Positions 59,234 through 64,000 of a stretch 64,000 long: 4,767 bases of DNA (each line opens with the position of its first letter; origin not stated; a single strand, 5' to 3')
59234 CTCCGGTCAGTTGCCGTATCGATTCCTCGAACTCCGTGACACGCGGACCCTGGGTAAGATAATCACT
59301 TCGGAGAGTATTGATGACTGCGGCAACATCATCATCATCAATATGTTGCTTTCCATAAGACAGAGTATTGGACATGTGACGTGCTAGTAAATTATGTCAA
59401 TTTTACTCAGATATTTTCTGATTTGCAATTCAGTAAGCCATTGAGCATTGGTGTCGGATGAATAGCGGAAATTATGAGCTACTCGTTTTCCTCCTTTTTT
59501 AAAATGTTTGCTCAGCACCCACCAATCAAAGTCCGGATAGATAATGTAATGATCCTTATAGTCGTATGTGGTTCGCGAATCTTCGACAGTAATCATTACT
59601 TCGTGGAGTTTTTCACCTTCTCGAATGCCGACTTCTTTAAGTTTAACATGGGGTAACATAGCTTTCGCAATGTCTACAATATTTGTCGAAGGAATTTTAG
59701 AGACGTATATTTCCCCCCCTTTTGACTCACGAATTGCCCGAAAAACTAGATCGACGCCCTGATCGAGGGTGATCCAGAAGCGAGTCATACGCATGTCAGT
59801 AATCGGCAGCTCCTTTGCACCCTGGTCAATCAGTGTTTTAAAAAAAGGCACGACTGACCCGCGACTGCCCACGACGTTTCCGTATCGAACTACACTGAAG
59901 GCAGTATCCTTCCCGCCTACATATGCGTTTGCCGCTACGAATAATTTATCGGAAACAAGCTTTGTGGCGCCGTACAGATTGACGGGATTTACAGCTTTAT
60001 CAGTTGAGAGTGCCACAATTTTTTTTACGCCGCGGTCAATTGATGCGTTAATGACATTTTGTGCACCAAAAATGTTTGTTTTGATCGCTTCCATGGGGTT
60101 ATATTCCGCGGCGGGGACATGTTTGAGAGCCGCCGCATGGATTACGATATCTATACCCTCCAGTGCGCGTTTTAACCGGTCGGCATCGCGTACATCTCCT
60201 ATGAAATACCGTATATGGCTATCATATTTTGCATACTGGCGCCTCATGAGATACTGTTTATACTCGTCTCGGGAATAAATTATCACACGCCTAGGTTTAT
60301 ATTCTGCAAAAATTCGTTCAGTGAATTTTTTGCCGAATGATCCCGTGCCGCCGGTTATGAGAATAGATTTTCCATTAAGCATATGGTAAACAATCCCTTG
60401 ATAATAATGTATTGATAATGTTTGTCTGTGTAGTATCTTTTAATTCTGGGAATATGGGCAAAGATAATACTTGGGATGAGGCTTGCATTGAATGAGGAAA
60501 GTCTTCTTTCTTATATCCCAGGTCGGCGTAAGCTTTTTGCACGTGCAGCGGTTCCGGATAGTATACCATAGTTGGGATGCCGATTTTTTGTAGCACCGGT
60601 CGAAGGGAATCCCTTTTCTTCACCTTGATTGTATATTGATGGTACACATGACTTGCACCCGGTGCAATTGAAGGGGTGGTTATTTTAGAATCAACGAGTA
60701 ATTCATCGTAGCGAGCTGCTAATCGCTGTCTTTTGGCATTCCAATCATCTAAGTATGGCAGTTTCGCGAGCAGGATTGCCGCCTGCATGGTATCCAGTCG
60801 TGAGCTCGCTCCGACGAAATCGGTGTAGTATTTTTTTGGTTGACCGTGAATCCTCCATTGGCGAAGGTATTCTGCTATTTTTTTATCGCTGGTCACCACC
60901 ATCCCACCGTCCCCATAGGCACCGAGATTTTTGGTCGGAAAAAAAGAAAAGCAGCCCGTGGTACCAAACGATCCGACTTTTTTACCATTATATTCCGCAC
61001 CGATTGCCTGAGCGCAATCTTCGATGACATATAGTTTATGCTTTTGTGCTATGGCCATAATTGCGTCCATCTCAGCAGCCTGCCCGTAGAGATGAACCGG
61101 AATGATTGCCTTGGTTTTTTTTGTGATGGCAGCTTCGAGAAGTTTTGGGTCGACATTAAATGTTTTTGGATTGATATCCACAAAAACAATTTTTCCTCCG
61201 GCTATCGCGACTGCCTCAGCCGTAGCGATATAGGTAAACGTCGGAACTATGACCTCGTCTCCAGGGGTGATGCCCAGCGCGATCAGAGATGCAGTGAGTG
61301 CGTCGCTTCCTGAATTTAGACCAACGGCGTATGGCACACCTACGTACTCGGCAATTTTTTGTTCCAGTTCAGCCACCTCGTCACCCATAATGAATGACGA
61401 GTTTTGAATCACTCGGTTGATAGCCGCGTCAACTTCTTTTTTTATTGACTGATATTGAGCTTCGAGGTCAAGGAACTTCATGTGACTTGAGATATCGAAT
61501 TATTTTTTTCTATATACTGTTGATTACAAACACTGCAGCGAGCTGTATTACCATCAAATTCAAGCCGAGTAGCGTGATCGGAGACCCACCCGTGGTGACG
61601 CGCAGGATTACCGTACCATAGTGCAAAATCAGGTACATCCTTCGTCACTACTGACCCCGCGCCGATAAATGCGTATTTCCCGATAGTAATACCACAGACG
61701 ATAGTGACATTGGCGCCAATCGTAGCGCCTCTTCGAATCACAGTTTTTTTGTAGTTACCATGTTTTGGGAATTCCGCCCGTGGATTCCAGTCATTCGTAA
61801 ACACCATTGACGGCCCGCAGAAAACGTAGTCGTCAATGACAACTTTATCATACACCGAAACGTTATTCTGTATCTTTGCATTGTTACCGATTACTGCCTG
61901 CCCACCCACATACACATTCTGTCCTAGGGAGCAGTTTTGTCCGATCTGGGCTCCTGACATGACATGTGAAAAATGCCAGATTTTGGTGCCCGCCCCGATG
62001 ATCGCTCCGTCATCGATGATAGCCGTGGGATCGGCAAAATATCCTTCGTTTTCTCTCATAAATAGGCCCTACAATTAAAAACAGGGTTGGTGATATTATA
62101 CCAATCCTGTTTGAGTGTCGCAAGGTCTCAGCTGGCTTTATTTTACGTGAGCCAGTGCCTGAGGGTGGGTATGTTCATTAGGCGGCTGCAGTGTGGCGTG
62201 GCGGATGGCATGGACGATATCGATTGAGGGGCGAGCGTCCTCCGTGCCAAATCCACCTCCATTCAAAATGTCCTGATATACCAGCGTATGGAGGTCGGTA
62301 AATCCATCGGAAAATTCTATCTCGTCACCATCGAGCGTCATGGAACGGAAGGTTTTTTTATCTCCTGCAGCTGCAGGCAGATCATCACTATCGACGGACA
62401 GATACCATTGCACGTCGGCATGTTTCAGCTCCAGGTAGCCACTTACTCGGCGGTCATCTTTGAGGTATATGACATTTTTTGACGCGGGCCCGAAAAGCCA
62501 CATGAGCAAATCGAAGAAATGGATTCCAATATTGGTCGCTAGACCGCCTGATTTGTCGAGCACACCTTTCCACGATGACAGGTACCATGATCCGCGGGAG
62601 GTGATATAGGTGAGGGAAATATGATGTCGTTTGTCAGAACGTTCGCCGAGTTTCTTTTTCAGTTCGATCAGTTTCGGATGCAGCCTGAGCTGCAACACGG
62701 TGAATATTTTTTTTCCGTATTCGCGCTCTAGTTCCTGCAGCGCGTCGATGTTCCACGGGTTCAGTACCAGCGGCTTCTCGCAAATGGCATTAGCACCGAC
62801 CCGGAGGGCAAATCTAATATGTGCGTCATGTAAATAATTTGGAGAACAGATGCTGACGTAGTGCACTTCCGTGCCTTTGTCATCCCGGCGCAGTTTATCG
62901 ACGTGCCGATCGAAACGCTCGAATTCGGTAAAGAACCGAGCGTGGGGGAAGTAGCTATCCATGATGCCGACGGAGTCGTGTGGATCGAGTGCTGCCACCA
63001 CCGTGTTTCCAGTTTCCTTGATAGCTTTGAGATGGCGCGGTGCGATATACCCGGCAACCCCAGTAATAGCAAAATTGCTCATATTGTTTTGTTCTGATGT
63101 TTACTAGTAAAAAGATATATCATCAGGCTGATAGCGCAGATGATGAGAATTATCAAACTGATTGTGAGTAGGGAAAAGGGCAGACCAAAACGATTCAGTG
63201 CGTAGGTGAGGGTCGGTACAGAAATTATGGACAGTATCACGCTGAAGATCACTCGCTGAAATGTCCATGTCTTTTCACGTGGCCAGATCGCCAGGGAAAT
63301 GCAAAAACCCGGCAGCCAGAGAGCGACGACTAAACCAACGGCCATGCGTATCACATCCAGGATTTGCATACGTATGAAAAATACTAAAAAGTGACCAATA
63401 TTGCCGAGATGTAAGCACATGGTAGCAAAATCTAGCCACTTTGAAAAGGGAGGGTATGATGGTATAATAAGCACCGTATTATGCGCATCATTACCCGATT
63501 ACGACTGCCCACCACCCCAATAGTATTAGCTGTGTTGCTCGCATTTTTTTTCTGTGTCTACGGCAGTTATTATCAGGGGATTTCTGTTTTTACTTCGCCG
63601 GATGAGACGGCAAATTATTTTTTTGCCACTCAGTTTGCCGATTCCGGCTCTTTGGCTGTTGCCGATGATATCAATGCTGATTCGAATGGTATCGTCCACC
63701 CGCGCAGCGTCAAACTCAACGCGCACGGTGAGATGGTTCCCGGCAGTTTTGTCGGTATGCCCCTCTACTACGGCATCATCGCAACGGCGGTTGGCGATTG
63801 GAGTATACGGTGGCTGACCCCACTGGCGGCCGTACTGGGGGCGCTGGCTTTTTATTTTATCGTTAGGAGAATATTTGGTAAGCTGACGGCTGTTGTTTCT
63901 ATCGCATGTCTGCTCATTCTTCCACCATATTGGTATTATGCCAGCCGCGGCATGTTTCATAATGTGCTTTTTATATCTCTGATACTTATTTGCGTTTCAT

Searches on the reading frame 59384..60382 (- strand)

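Call 11: search_protein_families(library=pfam, proteins=[window:59384-60382:-], max_evalue=0.01)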
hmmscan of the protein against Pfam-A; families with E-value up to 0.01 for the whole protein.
window:59384-60382:- (332 aa): 10 families
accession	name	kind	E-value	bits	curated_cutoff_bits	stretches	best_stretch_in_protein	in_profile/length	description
PF02719.21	Polysacc_synt_2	-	3.3e-105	351.9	20.2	1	7-282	1-292/293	Polysaccharide biosynthesis protein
PF01370.27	Epimerase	-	2.6e-24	86.4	20.9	1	7-226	1-237/240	NAD dependent epimerase/dehydratase family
PF01073.25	3Beta_HSD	-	1.1e-16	61.2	22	1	8-133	1-122/280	3-beta hydroxysteroid dehydrogenase/isomerase family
PF16363.11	GDP_Man_Dehyd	-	1.5e-16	61.2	27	1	8-263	1-281/332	GDP-mannose 4,6 dehydratase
PF04321.23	RmlD_sub_bind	-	3.5e-10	39.9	27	1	6-176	2-157/287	RmlD substrate binding domain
PF13460.12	NAD_binding_10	-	7.2e-10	39.5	27.2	1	11-134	1-105/184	NAD(P)H-binding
PF07993.18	NAD_binding_4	-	1.3e-06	28.2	20.1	1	9-132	1-141/258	Male sterility protein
PF08659.16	KR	-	1.6e-06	28.6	22.6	1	7-85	3-90/180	KR domain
PF00106.31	adh_short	-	3.9e-06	26.9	26.6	1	5-143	1-155/195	short chain dehydrogenase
PF05368.20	NmrA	-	0.003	17.6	27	1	5-123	3-103/298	NmrA-like family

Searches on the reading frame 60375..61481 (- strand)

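Call 28: search_protein_families(library=pfam, proteins=[window:60375-61481:-], max_evalue=0.01)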
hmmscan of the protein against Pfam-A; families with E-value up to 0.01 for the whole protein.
window:60375-61481:- (368 aa): 5 families
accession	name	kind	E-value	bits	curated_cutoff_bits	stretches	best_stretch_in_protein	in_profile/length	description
PF01041.23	DegT_DnrJ_EryC1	-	1.5e-125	419.6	19.8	1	12-359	2-359/360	DegT/DnrJ/EryC1/StrS aminotransferase family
PF00155.27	Aminotran_1_2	-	2.2e-16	60.5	19.7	1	32-261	38-286/361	Aminotransferase class I and II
PF00266.25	Aminotran_5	-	1.8e-06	27.6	21.5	1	15-213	24-228/371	Aminotransferase class-V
PF01053.26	Cys_Met_Meta_PP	-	9.6e-06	24.8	27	1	37-157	55-175/381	Cys/Met metabolism PLP-dependent enzyme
PF01212.27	Beta_elim_lyase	-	2e-05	24.5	27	1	35-208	33-222/288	Beta-eliminating lyase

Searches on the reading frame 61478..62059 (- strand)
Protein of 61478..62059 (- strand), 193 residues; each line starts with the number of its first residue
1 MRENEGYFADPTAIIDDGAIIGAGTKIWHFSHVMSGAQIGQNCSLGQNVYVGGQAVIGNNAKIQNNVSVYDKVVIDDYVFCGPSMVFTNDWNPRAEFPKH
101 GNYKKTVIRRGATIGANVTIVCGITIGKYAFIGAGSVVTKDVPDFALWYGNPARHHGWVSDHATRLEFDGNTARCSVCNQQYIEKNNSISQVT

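Call 28: search_protein_families(library=pfam, proteins=[window:61478-62059:-], max_evalue=0.01)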
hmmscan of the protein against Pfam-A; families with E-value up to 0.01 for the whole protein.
window:61478-62059:- (193 aa): 5 families
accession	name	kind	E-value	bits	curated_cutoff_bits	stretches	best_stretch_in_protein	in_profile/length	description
PF00132.30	Hexapep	-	6.9e-24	82.9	27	3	18-53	1-36/36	Bacterial transferase hexapeptide (six repeats)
PF14602.12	Hexapep_2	-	2e-10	40.7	27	2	39-70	4-33/34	Hexapeptide repeat of succinyl-transferase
PF25084.1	LbH_EIF2B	-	1.9e-08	34.7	54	1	11-77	14-78/105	EIF2B subunit epsilon LbH domain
PF25087.1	GMPPB_C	-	4e-05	23.7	39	0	34-57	8-31/110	GMPPB C-terminal domain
PF21711.3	DCTN5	-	0.007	16.5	40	0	32-89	97-155/182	Dynactin subunit 5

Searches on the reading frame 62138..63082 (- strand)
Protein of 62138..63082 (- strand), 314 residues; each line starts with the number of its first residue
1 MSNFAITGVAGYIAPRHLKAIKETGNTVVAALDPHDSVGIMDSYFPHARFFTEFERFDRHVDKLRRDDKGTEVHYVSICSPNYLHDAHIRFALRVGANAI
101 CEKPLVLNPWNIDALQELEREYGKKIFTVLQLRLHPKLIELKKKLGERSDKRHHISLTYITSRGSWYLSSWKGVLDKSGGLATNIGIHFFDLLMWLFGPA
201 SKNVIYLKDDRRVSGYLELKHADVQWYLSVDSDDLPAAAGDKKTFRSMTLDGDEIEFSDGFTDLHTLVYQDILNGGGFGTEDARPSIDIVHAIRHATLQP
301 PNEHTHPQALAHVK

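Call 28: search_protein_families(library=pfam, proteins=[window:62138-63082:-], max_evalue=0.01)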
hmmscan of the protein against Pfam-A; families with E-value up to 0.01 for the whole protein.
window:62138-63082:- (314 aa): 3 families
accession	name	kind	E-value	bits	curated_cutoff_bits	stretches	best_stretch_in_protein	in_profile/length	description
PF01408.29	GFO_IDH_MocA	-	4e-17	63.5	24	1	3-127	2-117/120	Oxidoreductase family, NAD-binding Rossmann fold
PF02894.22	GFO_IDH_MocA_C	-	6.2e-11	43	22.9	1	155-207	17-68/218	Oxidoreductase family, C-terminal alpha/beta domain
PF22725.1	GFO_IDH_MocA_C3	-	0.00011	22.6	27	1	155-201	19-66/124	GFO/IDH/MocA C-terminal domain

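Call 30: find_encoding_contigs(protein=window:62138-63082:-, flank=10000, max_places=2)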
Protein window:62138-63082:- (314 aa): 1 contig read that carries it; 1 place shown.
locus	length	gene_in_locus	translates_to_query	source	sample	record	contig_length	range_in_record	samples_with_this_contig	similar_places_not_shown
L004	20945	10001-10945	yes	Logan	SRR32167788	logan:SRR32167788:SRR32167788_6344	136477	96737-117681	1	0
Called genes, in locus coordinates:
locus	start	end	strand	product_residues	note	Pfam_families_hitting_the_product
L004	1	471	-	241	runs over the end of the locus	PF00483:NTP_transferase, PF12804:NTP_transf_3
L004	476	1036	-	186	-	PF00908:dTDP_sugar_isom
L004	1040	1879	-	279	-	PF01370:Epimerase, PF02719:Polysacc_synt_2 (faint), PF04321:RmlD_sub_bind, PF16363:GDP_Man_Dehyd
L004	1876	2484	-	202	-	PF01966:HD (weak)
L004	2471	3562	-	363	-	PF01073:3Beta_HSD (weak), PF01370:Epimerase, PF02719:Polysacc_synt_2 (weak), PF04321:RmlD_sub_bind (faint), PF16363:GDP_Man_Dehyd, PF01370:Epimerase, PF07993:NAD_binding_4 (weak)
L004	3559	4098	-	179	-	PF28549:NDPSase_N, PF00293:NUDIX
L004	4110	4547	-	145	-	-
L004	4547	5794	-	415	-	PF05221:AdoHcyase, PF00670:AdoHcyase_NAD, PF02826:2-Hacid_dh_C (weak), PF07991:KARI_N (weak)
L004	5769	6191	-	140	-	-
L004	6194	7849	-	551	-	-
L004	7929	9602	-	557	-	PF13231:PMT_2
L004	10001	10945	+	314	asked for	PF01408:GFO_IDH_MocA, PF02894:GFO_IDH_MocA_C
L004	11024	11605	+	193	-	PF25084:LbH_EIF2B (weak), PF00132:Hexapep, PF14602:Hexapep_2 (faint), PF25087:GMPPB_C (weak), PF00132:Hexapep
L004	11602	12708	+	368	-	PF00155:Aminotran_1_2, PF00266:Aminotran_5 (weak), PF01041:DegT_DnrJ_EryC1, PF01212:Beta_elim_lyase (faint), PF01053:Cys_Met_Meta_PP (weak)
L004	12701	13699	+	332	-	PF00106:adh_short (weak), PF01073:3Beta_HSD, PF01370:Epimerase, PF02719:Polysacc_synt_2, PF04321:RmlD_sub_bind, PF08659:KR (weak), PF13460:NAD_binding_10, PF16363:GDP_Man_Dehyd, +1 more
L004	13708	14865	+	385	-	PF01041:DegT_DnrJ_EryC1, PF01053:Cys_Met_Meta_PP, PF01212:Beta_elim_lyase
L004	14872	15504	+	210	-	PF08242:Methyltransf_12 (weak)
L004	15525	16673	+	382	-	-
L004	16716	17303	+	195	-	PF00117:GATase, PF07685:GATase_3 (weak)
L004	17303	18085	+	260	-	PF00977:His_biosynth, PF00478:IMPDH (faint), PF02581:TMP-TENI (faint), PF01207:Dus (faint), PF03060:NMO (weak)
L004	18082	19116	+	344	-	-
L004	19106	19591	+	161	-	PF13302:Acetyltransf_3, PF00583:Acetyltransf_1, PF13508:Acetyltransf_7 (weak)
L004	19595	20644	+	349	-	PF03102:NeuB, PF08666:SAF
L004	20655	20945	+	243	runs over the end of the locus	PF02348:CTP_transf_3, PF12804:NTP_transf_3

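Call 46: search_protein_families(library=pfam, proteins=[L004:7929-9602:-, L004:6194-7849:-, L004:5769-6191:-], max_evalue=0.01)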
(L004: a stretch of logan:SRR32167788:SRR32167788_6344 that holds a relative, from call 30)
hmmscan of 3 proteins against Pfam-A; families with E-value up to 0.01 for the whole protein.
L004:7929-9602:- (557 aa): 1 family
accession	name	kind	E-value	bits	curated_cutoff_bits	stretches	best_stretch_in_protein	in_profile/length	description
PF13231.12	PMT_2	-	7.1e-12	46.3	26.1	1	104-240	19-152/160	Dolichyl-phosphate-mannose-protein mannosyltransferase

L004:6194-7849:- (551 aa): 0 families

L004:5769-6191:- (140 aa): 2 families
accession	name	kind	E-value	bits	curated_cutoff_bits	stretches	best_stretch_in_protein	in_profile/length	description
PF07690.21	MFS_1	-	0.0027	17.1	33.4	1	19-128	220-312/347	Major Facilitator Superfamily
PF14015.11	DUF4231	-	0.0041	18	24.7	0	81-134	12-66/103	Protein of unknown function (DUF4231)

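Call 94: search_protein_families(library=ncbifam, proteins=[L004:7929-9602:-, L004:6194-7849:-], max_evalue=0.01)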
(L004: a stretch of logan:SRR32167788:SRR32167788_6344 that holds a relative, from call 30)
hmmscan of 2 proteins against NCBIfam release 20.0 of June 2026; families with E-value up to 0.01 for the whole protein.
L004:7929-9602:- (557 aa): 2 families
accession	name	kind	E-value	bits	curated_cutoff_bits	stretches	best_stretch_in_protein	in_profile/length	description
NF047440.1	LA3751_2_3_fam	subfamily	5.3e-05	22.2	200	1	94-473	82-413/460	LA_3751/LA_3752 family putative glycosyltransferase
TIGR04154.1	archaeo_STT3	subfamily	0.0093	14.3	450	1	110-275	99-280/831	oligosaccharyl transferase, archaeosortase A system-associated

L004:6194-7849:- (551 aa): 0 families

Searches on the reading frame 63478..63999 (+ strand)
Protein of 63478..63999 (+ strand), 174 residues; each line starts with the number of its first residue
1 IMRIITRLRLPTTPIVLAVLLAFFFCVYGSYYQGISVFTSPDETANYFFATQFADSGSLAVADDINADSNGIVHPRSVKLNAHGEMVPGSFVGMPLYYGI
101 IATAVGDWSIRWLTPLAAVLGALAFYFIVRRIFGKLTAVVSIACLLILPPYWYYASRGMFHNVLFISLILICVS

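Call 10: search_protein_families(library=pfam, proteins=[window:63478-63999:+], max_evalue=0.01)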
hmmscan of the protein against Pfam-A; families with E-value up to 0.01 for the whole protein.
window:63478-63999:+ (174 aa): 1 family
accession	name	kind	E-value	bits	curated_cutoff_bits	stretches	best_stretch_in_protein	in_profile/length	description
PF13231.12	PMT_2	-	1.1e-06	29.4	26.1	1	105-171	19-84/160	Dolichyl-phosphate-mannose-protein mannosyltransferase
